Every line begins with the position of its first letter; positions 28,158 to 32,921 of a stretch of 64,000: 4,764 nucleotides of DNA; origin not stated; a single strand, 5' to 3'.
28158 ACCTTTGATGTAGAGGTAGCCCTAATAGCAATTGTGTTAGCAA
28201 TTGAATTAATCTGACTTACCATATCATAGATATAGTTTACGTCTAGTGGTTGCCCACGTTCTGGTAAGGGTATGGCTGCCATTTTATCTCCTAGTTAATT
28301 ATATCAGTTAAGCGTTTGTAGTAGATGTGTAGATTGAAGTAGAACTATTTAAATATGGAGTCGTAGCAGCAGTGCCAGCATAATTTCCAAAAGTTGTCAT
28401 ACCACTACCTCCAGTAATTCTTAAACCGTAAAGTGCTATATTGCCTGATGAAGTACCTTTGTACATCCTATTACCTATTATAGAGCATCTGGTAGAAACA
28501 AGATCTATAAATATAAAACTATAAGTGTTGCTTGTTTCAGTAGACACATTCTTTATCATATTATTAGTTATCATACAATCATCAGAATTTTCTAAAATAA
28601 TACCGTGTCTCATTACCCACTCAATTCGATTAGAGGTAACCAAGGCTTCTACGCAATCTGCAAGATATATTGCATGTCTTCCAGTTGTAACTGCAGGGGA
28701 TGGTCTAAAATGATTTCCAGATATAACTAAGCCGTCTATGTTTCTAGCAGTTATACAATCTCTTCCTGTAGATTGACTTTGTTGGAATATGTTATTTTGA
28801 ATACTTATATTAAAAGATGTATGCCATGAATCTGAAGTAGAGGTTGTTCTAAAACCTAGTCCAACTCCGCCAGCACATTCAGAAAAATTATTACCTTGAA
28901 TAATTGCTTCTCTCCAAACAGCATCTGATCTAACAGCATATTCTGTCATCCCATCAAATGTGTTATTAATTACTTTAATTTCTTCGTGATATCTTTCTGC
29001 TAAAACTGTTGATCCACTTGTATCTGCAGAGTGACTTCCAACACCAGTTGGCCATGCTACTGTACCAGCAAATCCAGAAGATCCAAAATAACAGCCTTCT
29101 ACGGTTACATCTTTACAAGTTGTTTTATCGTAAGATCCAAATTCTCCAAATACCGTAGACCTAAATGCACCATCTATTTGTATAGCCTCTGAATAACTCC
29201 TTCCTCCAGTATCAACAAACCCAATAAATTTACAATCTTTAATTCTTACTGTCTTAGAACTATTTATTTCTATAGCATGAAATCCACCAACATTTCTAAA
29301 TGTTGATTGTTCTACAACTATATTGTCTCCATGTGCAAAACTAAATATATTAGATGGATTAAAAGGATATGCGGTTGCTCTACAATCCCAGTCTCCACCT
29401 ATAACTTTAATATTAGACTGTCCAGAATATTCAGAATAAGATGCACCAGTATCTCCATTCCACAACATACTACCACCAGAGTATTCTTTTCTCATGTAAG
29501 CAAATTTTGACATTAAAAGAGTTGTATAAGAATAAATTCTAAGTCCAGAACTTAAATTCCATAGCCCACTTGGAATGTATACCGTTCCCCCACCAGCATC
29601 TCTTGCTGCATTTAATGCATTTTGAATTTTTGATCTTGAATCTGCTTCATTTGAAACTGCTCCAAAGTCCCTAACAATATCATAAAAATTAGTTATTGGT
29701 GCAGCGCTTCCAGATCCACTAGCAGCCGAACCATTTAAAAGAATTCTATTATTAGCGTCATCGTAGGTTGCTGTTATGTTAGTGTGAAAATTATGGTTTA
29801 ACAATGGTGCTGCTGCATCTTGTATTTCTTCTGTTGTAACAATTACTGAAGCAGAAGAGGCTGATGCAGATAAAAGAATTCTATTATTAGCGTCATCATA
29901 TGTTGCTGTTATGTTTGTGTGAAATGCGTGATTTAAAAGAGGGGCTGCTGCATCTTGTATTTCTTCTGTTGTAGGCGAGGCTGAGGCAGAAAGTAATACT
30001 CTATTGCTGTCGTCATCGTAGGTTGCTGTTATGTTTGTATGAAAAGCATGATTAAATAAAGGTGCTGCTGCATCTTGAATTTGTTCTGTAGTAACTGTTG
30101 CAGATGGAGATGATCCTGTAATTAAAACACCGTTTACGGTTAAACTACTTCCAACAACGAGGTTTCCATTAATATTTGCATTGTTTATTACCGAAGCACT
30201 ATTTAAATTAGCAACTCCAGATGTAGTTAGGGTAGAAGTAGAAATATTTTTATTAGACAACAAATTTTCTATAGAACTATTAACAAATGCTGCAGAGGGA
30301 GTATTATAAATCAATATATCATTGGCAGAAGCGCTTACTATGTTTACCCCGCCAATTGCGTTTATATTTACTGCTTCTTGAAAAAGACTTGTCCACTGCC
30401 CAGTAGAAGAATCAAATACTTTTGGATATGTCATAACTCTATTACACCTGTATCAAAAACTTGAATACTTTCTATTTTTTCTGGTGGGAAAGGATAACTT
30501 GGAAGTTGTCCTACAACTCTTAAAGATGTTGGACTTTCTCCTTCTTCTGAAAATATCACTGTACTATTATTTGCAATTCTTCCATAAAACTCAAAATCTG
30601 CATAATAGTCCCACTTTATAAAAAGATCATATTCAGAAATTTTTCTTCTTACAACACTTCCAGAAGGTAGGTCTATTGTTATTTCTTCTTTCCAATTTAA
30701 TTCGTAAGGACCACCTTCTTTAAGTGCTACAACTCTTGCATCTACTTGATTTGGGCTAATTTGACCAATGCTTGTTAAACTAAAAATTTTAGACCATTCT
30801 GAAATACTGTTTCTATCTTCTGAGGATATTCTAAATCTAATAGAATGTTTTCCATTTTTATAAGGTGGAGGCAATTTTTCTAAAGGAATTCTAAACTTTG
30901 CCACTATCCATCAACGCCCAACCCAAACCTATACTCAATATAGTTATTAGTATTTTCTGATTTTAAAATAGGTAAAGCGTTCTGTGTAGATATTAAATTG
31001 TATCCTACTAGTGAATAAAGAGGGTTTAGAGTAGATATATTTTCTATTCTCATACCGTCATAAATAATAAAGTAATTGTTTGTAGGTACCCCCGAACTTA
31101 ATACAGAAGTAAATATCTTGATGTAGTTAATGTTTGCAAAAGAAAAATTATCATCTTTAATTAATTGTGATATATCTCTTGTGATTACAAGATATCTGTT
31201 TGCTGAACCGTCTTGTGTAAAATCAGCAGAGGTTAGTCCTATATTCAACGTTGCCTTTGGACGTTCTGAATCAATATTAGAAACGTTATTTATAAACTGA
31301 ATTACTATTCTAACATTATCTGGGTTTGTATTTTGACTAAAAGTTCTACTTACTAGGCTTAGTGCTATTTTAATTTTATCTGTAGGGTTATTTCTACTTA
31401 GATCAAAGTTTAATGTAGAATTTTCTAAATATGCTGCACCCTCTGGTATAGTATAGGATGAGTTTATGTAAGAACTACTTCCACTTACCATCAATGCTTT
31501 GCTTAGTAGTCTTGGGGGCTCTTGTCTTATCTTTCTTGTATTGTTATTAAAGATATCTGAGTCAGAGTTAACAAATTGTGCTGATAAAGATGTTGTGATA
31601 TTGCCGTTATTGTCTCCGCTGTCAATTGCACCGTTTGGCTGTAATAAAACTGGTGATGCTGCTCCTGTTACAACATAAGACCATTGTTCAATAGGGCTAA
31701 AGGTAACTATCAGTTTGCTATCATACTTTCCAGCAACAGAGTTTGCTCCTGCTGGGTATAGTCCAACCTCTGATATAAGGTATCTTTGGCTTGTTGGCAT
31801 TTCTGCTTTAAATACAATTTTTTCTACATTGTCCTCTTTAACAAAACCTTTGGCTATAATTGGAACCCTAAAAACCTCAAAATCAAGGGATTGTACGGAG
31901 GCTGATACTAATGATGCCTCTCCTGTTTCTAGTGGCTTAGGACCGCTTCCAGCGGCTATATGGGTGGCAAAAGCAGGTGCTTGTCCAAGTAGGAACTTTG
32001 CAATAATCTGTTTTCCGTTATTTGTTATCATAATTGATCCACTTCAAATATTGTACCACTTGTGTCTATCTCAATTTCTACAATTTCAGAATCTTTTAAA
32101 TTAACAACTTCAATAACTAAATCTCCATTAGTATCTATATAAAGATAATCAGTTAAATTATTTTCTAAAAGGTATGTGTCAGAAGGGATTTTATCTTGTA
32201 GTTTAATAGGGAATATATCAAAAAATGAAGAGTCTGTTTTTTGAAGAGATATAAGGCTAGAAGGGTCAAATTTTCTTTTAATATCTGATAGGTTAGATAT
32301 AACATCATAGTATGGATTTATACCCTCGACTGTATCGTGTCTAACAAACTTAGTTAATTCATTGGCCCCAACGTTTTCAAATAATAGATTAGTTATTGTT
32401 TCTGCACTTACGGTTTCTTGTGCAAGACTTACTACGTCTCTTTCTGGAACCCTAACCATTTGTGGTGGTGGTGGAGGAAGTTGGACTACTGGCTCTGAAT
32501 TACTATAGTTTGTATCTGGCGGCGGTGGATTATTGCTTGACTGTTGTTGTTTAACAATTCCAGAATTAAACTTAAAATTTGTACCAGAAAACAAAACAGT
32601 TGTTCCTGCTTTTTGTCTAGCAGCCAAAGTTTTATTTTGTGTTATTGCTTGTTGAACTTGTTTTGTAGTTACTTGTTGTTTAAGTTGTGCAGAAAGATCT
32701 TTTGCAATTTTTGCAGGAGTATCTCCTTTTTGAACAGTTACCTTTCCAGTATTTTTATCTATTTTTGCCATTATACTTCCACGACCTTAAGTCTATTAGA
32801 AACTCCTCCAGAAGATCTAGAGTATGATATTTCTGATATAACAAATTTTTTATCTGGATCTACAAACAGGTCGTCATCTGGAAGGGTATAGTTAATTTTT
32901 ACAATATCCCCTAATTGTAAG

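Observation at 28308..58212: Ser-Ala-Ser motif concentrated in virion proteins: candidate glycosylation sequon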

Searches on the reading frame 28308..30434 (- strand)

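Call 7: search_protein_families(library=pfam, proteins=[window:28308-30434:-], max_evalue=0.01)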
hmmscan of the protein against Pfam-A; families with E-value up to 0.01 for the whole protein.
window:28308-30434:- (708 aa): 2 families
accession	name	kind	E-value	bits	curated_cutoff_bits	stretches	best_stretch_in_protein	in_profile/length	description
PF13229.12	Beta_helix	-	4.9e-06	26.7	25.9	1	570-678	12-102/158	Right handed beta helix region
PF05048.19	NosD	-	0.00069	19.6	23.6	1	581-632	33-83/212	Periplasmic copper-binding protein (NosD)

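Call 8: search_protein_families(library=phrogs, proteins=[window:28308-30434:-], max_evalue=0.001)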
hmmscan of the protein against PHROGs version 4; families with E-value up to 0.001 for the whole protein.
window:28308-30434:- (708 aa): 3 families
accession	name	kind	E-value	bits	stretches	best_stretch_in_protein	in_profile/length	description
phrog_2234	-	tail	2.5e-87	295.2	1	218-685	152-644/757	tail spike protein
phrog_7458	-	tail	8.9e-45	154.2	3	337-531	296-481/732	tail spike protein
phrog_22811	-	tail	1.4e-09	38.3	1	365-470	126-235/549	tail spike protein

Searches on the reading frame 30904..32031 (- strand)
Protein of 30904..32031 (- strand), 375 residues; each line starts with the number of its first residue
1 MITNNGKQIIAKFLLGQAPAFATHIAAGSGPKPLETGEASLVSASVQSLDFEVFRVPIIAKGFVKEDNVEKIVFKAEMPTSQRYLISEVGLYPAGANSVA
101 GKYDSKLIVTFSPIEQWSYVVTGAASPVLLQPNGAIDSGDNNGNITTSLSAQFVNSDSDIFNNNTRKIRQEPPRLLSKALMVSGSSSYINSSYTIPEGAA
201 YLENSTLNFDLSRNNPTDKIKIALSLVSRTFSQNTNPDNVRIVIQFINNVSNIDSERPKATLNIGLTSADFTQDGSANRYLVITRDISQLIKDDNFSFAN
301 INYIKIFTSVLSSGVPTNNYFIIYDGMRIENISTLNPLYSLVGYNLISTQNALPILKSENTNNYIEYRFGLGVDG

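Call 7: search_protein_families(library=pfam, proteins=[window:30904-32031:-], max_evalue=0.01)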
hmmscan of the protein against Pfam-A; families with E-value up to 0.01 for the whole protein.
window:30904-32031:- (375 aa): 0 families

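Call 8: search_protein_families(library=phrogs, proteins=[window:30904-32031:-], max_evalue=0.001)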
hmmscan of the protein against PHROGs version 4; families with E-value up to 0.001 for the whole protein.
window:30904-32031:- (375 aa): 1 family
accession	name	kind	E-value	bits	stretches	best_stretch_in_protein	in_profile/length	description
phrog_9983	-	tail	4.2e-16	60.1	1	1-120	1-110/273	tail protein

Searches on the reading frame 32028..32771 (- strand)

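Call 7: search_protein_families(library=pfam, proteins=[window:32028-32771:-], max_evalue=0.01)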
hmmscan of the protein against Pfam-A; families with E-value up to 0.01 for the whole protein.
window:32028-32771:- (247 aa): 1 family
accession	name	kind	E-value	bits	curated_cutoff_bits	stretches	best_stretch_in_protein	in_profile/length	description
PF16911.10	PapA_C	-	0.0087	16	30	0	10-61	87-140/203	Phthiocerol/phthiodiolone dimycocerosyl transferase C-terminus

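Call 8: search_protein_families(library=phrogs, proteins=[window:32028-32771:-], max_evalue=0.001)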
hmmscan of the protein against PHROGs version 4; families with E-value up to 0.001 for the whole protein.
window:32028-32771:- (247 aa): 0 families
